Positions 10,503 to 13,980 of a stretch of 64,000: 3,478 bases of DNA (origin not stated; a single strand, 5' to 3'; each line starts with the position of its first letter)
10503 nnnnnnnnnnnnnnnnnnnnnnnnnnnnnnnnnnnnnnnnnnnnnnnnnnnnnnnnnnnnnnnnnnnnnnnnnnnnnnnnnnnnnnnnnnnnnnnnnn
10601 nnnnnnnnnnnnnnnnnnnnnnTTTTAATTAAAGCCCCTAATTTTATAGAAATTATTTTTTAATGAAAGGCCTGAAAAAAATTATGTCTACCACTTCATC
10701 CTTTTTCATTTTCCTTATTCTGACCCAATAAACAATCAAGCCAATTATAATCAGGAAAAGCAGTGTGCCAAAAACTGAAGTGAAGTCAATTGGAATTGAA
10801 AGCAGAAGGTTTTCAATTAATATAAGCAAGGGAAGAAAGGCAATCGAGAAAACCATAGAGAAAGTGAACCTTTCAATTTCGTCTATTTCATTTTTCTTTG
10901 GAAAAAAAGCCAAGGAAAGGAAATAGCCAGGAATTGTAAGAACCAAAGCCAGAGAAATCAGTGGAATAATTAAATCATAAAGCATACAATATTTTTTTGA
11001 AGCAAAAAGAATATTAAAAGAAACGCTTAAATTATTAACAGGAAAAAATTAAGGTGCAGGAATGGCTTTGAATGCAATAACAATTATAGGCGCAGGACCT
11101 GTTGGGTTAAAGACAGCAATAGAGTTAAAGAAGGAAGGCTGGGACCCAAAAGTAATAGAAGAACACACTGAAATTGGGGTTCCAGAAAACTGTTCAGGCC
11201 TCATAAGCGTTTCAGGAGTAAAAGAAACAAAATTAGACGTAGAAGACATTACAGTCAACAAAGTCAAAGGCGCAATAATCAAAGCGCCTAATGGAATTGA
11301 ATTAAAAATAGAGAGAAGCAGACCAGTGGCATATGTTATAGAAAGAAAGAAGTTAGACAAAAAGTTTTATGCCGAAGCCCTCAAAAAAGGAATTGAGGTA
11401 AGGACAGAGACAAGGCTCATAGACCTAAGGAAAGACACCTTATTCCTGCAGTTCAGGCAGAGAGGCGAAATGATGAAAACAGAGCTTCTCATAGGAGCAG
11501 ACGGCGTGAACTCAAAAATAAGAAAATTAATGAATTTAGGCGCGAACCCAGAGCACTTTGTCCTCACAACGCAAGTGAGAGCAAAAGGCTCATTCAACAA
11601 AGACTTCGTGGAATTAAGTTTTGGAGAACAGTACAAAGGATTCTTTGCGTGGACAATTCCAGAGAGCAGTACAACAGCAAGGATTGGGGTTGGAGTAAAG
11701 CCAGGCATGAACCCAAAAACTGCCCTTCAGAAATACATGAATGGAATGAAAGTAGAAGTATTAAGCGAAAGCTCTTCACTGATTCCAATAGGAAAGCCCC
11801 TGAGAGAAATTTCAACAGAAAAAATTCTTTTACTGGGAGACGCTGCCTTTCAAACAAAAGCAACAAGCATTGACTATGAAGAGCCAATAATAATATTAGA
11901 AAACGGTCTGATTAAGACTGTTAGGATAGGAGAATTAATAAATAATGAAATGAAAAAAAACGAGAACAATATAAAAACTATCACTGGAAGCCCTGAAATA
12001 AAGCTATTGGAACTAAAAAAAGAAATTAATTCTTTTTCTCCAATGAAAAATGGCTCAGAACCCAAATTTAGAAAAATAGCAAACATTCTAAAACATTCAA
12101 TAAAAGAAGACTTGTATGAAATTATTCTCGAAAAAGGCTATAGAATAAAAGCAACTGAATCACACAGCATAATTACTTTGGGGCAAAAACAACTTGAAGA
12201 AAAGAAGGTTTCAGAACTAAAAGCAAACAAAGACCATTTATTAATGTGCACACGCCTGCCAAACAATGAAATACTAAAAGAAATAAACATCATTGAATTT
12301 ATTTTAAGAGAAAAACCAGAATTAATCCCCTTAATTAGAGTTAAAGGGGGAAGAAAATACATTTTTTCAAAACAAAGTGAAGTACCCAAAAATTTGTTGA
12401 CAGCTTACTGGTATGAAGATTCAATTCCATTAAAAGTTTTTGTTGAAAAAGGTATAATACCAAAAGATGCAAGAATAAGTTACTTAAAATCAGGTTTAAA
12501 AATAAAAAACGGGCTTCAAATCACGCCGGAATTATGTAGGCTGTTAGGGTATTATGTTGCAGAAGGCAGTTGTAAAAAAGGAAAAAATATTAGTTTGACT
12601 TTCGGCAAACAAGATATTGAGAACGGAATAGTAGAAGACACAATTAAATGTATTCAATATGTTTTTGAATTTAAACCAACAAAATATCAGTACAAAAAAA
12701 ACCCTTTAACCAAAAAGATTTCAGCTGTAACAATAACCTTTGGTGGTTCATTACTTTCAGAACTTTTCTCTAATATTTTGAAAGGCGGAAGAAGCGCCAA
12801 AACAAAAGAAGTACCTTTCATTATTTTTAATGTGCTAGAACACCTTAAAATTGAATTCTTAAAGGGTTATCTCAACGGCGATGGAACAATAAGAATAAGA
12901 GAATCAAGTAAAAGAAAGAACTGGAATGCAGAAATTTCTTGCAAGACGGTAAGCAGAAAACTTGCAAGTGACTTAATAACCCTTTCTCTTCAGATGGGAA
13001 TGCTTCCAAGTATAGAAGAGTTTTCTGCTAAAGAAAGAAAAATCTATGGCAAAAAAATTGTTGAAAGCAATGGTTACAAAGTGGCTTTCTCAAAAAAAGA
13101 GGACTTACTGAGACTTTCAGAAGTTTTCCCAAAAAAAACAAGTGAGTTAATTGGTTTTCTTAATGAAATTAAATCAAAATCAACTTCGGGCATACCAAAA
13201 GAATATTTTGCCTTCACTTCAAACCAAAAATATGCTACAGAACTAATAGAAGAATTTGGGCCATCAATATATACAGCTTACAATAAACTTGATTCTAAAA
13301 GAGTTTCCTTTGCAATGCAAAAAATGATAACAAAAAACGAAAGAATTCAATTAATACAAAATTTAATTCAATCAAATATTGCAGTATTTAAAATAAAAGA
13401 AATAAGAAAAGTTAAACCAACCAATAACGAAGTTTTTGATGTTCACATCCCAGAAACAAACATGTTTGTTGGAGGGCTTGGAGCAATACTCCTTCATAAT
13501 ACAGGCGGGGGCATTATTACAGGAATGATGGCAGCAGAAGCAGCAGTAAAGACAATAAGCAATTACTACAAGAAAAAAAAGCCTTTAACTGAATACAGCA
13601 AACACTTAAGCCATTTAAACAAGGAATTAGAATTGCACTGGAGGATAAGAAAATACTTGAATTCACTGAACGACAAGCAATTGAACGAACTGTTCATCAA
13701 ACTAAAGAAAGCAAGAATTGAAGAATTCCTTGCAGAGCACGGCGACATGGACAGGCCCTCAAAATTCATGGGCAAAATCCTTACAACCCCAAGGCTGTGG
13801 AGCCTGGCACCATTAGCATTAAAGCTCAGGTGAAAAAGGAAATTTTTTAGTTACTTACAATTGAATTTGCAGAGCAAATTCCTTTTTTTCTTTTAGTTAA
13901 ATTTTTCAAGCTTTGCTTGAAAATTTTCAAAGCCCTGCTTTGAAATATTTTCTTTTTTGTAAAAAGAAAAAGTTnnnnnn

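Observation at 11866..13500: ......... intein inserted in the catalytic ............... motif of geranylgeranyl reductase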

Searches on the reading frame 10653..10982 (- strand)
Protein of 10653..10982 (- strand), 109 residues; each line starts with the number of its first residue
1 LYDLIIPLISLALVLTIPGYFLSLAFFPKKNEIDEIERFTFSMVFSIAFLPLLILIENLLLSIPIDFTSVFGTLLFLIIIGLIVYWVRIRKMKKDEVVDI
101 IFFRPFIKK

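Call 30: search_protein_families(library=pfam, proteins=[window:10653-10982:-], max_evalue=0.01)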
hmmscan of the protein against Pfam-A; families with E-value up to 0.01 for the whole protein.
window:10653-10982:- (109 aa): 2 families
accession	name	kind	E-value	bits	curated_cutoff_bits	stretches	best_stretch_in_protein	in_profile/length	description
PF07760.16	DUF1616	-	9.9e-12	45.1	31.6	1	8-99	25-127/307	Protein of unknown function (DUF1616)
PF11346.13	DUF3149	-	0.0062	16.5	23.2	0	75-96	18-39/40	Protein of unknown function (DUF3149)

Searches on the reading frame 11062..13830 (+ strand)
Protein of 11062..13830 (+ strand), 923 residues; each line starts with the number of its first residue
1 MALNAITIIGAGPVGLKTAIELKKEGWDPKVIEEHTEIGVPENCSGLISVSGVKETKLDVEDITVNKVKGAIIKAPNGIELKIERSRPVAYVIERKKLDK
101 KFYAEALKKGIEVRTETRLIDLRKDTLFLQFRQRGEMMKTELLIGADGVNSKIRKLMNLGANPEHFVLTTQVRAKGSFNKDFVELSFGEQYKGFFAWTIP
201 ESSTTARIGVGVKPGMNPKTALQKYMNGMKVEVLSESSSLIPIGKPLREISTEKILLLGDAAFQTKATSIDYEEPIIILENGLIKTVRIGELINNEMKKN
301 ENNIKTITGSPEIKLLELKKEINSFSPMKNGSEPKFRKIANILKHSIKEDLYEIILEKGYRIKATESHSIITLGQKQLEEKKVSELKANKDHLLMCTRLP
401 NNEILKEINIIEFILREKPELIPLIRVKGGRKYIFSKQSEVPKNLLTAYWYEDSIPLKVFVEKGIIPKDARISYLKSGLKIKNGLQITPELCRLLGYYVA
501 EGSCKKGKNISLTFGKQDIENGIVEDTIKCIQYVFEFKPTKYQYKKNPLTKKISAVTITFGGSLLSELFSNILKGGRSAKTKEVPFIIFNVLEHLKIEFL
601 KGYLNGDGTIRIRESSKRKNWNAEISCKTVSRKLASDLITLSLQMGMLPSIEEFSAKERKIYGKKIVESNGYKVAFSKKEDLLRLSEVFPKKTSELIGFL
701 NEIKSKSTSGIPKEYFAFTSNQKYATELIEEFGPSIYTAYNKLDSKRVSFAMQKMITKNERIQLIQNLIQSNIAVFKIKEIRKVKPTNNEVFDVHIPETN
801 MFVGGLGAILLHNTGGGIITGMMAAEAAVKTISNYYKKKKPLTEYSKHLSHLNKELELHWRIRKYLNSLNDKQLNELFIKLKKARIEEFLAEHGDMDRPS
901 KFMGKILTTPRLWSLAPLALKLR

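Call 4: search_protein_families(library=pfam, proteins=[window:11062-13830:+], max_evalue=0.1)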
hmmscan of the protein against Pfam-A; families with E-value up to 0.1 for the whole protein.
window:11062-13830:+ (923 aa): 11 families
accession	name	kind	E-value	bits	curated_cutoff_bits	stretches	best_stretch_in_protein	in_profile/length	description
PF14890.11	Intein_splicing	-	9.2e-18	65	35.8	1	277-813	1-155/155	Intein splicing domain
PF01494.25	FAD_binding_3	-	9.1e-10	38.7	22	1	6-160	4-170/349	FAD binding domain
PF14528.11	LAGLIDADG_3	-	1.8e-07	31.8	22.5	1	596-673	3-65/82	LAGLIDADG-like domain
PF01266.30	DAO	-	0.00013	22.1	27.9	1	6-39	2-35/353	FAD dependent oxidoreductase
PF22578.2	GGR_cat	-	0.00051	20.3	27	1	178-227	15-65/88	Geranylgeranyl reductase catalytic domain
PF13738.12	Pyr_redox_3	-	0.0009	19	30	1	8-35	2-30/305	Pyridine nucleotide-disulphide oxidoreductase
PF13450.12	NAD_binding_8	-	0.0034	18.1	21.9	1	8-39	1-32/68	NAD(P)-binding Rossmann-like domain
PF07992.20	Pyr_redox_2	-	0.0061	16.5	26.1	0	6-36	3-33/291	Pyridine nucleotide-disulphide oxidoreductase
PF00070.33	Pyr_redox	-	0.0063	17.4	22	0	6-39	2-35/82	Pyridine nucleotide-disulphide oxidoreductase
PF03486.20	HI0933_like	-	0.0097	15.8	50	1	6-39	3-36/244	HI0933-like protein Rossmann domain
PF01134.28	GIDA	-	0.033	13.7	22.1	1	6-127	2-121/391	Glucose inhibited division protein A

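Call 8: find_homologous_proteins(query=window:11062-13830:+, max_evalue=0.00001)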
Query window:11062-13830:+ (923 aa): 16 proteins with E <= 0.00001 among 8000 candidates.
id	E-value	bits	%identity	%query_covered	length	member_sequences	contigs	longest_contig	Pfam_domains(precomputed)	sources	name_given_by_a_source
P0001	0.0e+0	2021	100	100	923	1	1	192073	PF14528.12,PF01494.26,PF14890.12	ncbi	ncbi:MAG: geranylgeranyl reductase family protein [Candidatus Diapherotrites archaeon]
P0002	5.2e-286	969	51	100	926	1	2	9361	PF01266.31,PF13450.13,PF07992.21,PF14528.12,PF01494.26,PF14890.12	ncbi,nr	ncbi:geranylgeranyl reductase family protein [Candidatus Micrarchaeota archaeon]|nr:geranylgeranyl r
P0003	1.5e-275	935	49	99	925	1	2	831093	PF01266.31,PF13450.13,PF07992.21,PF14528.12,PF01494.26,PF14890.12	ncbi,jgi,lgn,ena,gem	-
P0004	1.4e-269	915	47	99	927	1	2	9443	PF01266.31,PF22578.3,PF13450.13,PF07992.21,PF01494.26,PF14890.12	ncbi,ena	-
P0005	2.2e-254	865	49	93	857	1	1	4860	PF01266.31,PF22578.3,PF07992.21,PF03486.21,PF14528.12,PF01494.26,PF14890.12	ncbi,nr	ncbi:MAG: geranylgeranyl reductase family protein, partial [Candidatus Diapherotrites archaeon]|nr:g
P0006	1.7e-253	862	46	100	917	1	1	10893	PF01266.31,PF14528.12,PF01494.26,PF14890.12,PF12831.14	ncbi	ncbi:MAG: geranylgeranyl reductase family protein [Candidatus Diapherotrites archaeon]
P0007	3.7e-252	857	45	99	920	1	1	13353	PF01266.31,PF14528.12,PF01494.26,PF14890.12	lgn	-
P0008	1.2e-250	852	44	98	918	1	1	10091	PF01266.31,PF13450.13,PF00890.31,PF07992.21,PF03486.21,PF14528.12,PF01494.26,PF14890.12,PF12831.14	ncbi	-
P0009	3.8e-203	695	42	98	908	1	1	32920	PF01266.31,PF13450.13,PF07992.21,PF03486.21,PF14528.12,PF01494.26,PF14890.12,PF12831.14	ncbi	-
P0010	1.1e-191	657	40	98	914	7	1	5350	PF14528.12,PF01494.26,PF14890.12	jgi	-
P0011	5.2e-187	642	40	98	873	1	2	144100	PF13450.13,PF07992.21,PF03486.21,PF14528.12,PF14890.12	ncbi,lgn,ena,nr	ncbi:MAG: NAD(P)/FAD-dependent oxidoreductase [Candidatus Diapherotrites archaeon]|nr:NAD(P)/FAD-dep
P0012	8.1e-185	635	43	91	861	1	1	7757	PF13450.13,PF01494.26,PF14890.12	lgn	-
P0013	2.2e-183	630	39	99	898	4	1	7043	PF14528.12,PF14890.12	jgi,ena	-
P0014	6.8e-177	608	44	74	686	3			PF01266.31,PF07992.21,PF03486.21,PF14528.12,PF01494.26,PF14890.12,PF12831.14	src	-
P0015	7.8e-39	152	27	59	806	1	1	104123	PF00382.25,PF14528.12,PF14890.12,PF08271.18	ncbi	-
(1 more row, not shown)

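Call 48: find_encoding_contigs(protein=P0003, flank=6000, max_places=1)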
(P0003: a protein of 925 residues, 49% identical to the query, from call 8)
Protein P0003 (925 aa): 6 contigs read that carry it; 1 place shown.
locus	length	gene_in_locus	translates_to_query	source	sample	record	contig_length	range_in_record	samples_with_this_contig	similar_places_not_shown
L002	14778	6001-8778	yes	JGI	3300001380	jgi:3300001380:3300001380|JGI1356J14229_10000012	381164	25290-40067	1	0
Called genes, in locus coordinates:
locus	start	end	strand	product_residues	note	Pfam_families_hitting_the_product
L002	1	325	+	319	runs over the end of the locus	PF01073:3Beta_HSD, PF01370:Epimerase, PF02719:Polysacc_synt_2, PF04321:RmlD_sub_bind, PF07993:NAD_binding_4, PF13460:NAD_binding_10, PF16363:GDP_Man_Dehyd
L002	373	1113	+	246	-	PF00483:NTP_transferase, PF12804:NTP_transf_3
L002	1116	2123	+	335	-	PF13506:Glyco_transf_21 (faint), PF13641:Glyco_tranf_2_3 (faint), PF00535:Glycos_transf_2, PF10111:Glyco_tranf_2_2 (faint)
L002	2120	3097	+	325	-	PF01261:AP_endonuc_2 (weak)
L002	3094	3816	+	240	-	PF00483:NTP_transferase, PF12804:NTP_transf_3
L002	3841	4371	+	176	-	PF00156:Pribosyltran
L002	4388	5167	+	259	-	PF01048:PNP_UDP_1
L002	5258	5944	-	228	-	-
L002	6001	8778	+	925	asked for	PF01266:DAO (faint), PF01494:FAD_binding_3, PF07992:Pyr_redox_2 (weak), PF13450:NAD_binding_8 (weak), PF14890:Intein_splicing, PF14528:LAGLIDADG_3 (weak)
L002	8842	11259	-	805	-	-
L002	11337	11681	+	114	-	PF01035:DNA_binding_1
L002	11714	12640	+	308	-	PF01063:Aminotran_4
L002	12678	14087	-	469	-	PF00478:IMPDH, PF00571:CBS, PF01070:FMN_dh (weak), PF03060:NMO (weak)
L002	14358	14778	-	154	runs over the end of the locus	-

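Call 49: find_encoding_contigs(protein=P0006, flank=6000, max_places=1)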
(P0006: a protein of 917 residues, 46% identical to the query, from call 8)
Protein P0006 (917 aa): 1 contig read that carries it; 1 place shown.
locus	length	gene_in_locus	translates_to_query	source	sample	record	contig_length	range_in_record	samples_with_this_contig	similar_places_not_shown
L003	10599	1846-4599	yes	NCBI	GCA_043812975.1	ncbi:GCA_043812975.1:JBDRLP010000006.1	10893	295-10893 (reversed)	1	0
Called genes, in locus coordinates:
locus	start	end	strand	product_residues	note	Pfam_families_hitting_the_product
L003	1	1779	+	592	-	PF17957:Big_7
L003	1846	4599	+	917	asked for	PF01266:DAO (faint), PF01494:FAD_binding_3, PF12831:FAD_oxidored (weak), PF14528:LAGLIDADG_3 (faint), PF14890:Intein_splicing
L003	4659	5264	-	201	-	-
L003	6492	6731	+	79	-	-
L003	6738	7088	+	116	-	PF02643:DUF192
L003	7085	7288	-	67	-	-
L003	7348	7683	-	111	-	-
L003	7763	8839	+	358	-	PF00437:T2SSE, PF27713:UCP018868 (weak)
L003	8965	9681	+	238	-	PF00708:Acylphosphatase (faint)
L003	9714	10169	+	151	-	-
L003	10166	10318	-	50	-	-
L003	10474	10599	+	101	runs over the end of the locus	PF04956:TrbC, PF18895:T4SS_pilin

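Call 50: find_encoding_contigs(protein=P0011, flank=6000, max_places=1)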
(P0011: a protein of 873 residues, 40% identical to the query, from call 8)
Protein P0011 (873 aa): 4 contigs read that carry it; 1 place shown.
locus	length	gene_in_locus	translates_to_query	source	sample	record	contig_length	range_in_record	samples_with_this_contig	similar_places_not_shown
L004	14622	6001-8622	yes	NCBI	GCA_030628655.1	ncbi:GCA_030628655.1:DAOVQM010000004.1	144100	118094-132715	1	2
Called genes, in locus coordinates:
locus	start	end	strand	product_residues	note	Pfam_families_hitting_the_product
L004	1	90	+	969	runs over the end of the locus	-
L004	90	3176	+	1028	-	PF00112:Peptidase_C1, PF13529:Peptidase_C39_2 (faint), PF02412:TSP_3, PF13895:Ig_2 (faint), PF11617:Cu-binding_MopE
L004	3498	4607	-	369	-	PF13439:Glyco_transf_4, PF13579:Glyco_trans_4_4, PF20706:GT4-conflict, PF00534:Glycos_transf_1, PF13692:Glyco_trans_1_4, PF13524:Glyco_trans_1_2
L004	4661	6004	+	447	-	PF02878:PGM_PMM_I, PF02879:PGM_PMM_II, PF02880:PGM_PMM_III, PF00408:PGM_PMM_IV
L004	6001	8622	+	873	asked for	PF03486:HI0933_like, PF07992:Pyr_redox_2 (faint), PF13450:NAD_binding_8 (weak), PF14890:Intein_splicing, PF14528:LAGLIDADG_3 (weak)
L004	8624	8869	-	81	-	PF00892:EamA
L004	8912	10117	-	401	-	PF00155:Aminotran_1_2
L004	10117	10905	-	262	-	PF01678:DAP_epimerase, PF26317:CntK_N (faint), PF01678:DAP_epimerase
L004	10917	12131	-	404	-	PF00278:Orn_DAP_Arg_deC, PF02784:Orn_Arg_deC_N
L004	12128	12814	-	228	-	PF02774:Semialdhyde_dhC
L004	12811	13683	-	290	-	PF00696:AA_kinase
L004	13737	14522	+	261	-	-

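Call 67: find_encoding_contigs(protein=P0001, flank=1000, max_places=2)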
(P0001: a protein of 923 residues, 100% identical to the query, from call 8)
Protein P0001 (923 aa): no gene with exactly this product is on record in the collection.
